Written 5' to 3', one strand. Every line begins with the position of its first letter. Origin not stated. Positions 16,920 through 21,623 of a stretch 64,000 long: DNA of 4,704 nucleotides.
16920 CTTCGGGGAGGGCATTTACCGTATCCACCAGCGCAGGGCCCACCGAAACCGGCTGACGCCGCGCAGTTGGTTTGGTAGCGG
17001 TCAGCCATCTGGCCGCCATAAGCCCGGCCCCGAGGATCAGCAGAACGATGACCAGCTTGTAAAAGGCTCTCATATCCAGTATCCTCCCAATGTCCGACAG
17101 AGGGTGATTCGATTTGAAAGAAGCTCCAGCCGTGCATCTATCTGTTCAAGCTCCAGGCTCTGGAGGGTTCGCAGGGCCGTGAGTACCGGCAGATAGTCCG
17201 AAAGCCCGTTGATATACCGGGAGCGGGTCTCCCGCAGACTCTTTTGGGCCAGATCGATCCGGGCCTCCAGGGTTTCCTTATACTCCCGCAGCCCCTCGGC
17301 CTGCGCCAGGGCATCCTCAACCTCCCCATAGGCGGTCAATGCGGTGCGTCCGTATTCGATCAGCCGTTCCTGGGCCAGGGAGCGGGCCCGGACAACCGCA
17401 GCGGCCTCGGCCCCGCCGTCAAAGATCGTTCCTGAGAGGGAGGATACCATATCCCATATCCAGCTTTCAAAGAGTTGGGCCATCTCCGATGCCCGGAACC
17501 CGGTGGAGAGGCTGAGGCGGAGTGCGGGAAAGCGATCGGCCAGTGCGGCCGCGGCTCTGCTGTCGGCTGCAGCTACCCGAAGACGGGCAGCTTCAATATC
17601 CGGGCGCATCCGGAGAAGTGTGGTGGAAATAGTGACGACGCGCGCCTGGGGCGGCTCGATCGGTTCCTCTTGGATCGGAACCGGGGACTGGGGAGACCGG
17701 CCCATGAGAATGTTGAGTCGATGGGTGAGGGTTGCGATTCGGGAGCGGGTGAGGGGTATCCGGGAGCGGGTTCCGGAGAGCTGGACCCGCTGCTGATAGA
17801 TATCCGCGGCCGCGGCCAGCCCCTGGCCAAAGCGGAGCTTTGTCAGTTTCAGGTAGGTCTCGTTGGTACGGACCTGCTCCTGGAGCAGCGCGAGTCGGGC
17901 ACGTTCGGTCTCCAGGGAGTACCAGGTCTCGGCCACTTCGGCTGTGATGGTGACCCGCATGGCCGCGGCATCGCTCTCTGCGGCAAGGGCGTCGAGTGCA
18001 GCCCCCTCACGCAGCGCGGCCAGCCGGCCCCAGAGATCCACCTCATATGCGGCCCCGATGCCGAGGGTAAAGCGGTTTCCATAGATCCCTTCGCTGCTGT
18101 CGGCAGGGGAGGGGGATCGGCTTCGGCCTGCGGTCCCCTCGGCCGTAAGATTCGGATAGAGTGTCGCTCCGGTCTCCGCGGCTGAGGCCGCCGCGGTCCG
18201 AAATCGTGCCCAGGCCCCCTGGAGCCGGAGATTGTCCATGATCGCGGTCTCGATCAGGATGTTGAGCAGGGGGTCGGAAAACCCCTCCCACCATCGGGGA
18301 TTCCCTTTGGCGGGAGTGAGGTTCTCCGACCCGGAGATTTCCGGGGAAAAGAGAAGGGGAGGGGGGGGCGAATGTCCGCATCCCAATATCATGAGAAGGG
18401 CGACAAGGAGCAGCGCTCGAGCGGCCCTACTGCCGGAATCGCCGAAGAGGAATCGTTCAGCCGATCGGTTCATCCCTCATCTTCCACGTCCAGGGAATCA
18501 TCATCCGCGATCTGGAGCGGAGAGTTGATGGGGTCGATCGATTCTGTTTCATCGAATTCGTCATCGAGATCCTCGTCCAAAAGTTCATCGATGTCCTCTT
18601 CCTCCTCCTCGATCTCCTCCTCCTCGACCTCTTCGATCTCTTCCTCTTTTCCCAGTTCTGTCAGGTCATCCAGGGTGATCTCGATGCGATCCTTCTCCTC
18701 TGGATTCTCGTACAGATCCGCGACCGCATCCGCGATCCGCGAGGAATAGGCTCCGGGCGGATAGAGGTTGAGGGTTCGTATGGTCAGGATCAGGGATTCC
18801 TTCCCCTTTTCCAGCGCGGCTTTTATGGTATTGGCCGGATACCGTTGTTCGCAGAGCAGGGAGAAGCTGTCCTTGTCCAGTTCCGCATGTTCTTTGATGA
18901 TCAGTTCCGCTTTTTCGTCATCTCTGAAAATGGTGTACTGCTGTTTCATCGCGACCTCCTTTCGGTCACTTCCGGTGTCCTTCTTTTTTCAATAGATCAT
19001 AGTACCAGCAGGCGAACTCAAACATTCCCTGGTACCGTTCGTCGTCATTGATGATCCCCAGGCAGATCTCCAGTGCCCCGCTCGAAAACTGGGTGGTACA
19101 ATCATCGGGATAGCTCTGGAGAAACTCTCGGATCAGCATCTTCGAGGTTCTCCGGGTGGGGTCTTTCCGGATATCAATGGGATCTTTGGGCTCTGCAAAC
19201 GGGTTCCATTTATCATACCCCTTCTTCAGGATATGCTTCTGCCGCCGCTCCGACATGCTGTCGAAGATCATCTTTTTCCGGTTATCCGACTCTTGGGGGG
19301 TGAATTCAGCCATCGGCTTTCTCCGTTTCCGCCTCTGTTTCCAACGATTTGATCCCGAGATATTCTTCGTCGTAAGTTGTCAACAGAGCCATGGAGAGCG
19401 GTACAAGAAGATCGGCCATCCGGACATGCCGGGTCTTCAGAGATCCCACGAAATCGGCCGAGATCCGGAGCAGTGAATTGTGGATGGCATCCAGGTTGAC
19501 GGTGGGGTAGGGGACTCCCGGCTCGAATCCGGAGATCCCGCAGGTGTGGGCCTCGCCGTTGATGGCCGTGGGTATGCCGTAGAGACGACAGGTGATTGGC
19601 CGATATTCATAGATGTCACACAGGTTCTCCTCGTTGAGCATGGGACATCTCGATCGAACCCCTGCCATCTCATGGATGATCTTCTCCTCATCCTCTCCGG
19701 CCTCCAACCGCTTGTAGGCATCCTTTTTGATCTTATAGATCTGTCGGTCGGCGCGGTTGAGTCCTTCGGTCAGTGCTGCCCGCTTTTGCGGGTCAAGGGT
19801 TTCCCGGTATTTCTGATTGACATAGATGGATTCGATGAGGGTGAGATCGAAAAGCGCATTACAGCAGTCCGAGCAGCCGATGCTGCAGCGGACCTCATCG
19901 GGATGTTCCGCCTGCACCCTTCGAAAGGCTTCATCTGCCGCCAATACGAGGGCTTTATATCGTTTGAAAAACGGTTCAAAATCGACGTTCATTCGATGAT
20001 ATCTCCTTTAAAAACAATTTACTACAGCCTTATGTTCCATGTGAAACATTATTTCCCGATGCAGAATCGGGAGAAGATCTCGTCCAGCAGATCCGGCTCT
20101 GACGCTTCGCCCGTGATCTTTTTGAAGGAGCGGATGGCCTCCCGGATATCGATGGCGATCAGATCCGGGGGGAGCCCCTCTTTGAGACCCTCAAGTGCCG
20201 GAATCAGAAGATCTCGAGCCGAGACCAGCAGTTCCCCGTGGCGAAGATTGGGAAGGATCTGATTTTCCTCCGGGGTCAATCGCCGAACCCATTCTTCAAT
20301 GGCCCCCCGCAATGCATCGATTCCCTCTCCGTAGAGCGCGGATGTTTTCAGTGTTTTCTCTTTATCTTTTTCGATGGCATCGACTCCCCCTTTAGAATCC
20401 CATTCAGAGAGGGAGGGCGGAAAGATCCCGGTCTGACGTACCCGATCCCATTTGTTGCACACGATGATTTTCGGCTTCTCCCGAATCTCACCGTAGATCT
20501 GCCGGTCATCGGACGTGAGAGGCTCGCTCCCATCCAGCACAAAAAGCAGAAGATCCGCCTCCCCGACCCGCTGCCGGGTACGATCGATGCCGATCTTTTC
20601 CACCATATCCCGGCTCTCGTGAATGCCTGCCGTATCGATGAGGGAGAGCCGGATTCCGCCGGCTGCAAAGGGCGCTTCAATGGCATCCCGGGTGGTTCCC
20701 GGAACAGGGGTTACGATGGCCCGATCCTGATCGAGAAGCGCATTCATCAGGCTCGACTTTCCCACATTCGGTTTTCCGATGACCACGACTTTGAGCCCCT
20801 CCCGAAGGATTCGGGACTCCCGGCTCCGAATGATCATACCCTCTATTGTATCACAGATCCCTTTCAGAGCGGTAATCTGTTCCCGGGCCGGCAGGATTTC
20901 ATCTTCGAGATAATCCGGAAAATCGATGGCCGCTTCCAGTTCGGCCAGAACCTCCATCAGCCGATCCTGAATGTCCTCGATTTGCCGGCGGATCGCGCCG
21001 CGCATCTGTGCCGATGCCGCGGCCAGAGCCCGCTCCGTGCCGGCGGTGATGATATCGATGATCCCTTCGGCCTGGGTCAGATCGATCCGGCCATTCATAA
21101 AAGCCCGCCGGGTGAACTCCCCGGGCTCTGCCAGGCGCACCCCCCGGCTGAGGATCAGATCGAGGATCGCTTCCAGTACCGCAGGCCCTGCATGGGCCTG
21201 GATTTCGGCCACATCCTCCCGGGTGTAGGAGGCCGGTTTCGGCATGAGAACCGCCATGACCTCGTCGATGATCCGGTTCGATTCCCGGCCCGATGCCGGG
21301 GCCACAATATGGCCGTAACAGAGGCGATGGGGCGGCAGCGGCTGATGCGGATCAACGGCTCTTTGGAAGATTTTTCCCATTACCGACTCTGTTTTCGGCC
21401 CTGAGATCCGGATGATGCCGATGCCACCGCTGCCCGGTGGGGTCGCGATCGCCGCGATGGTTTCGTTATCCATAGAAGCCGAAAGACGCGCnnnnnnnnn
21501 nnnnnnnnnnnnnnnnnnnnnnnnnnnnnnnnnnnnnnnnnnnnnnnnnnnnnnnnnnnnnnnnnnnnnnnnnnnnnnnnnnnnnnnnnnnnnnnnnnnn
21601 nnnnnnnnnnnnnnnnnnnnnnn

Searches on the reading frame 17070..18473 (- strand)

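Call 66: search_protein_families(library=pfam, proteins=[window:17070-18473:-], max_evalue=0.001)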
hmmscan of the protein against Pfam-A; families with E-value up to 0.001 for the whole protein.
window:17070-18473:- (467 aa): 1 family
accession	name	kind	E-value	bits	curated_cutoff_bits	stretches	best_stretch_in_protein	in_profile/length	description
PF02321.23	OEP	-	2.7e-39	135.3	22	2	290-463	12-187/187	Outer membrane efflux protein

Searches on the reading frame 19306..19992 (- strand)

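Call 66: search_protein_families(library=pfam, proteins=[window:19306-19992:-], max_evalue=0.001)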
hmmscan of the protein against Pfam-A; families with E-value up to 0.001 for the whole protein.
window:19306-19992:- (228 aa): 1 family
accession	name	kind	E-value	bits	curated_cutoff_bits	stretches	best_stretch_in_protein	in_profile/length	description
PF03692.20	CxxCxxCC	-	2.1e-07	31.9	23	1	36-151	2-84/85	Putative zinc- or iron-chelating domain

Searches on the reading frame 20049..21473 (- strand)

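Call 66: search_protein_families(library=pfam, proteins=[window:20049-21473:-], max_evalue=0.001)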
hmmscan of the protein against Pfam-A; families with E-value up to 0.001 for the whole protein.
window:20049-21473:- (474 aa): 7 families
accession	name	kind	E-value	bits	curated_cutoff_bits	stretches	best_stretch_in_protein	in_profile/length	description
PF12631.12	MnmE_helical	-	3.1e-52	178.2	40.1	1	132-471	1-211/211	MnmE helical domain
PF10396.14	TrmE_N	-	8.1e-41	139.3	29.8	1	5-129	1-117/117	GTP-binding protein TrmE N-terminus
PF01926.29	MMR_HSR1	-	2.9e-28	98.7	21.9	1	228-341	1-113/113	50S ribosome-binding GTPase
PF02421.24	FeoB_N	-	5.4e-09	36.2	27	1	228-350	2-123/156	Ferrous iron transport protein B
PF00350.29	Dynamin_N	-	1.3e-06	29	27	0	229-261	1-33/168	Dynamin family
PF04548.22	AIG1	-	0.00041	20.2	27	1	228-331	2-108/212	AIG1 family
PF00009.33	GTP_EFTU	-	0.00087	19.4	26.5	0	303-396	90-186/188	Elongation factor Tu GTP binding domain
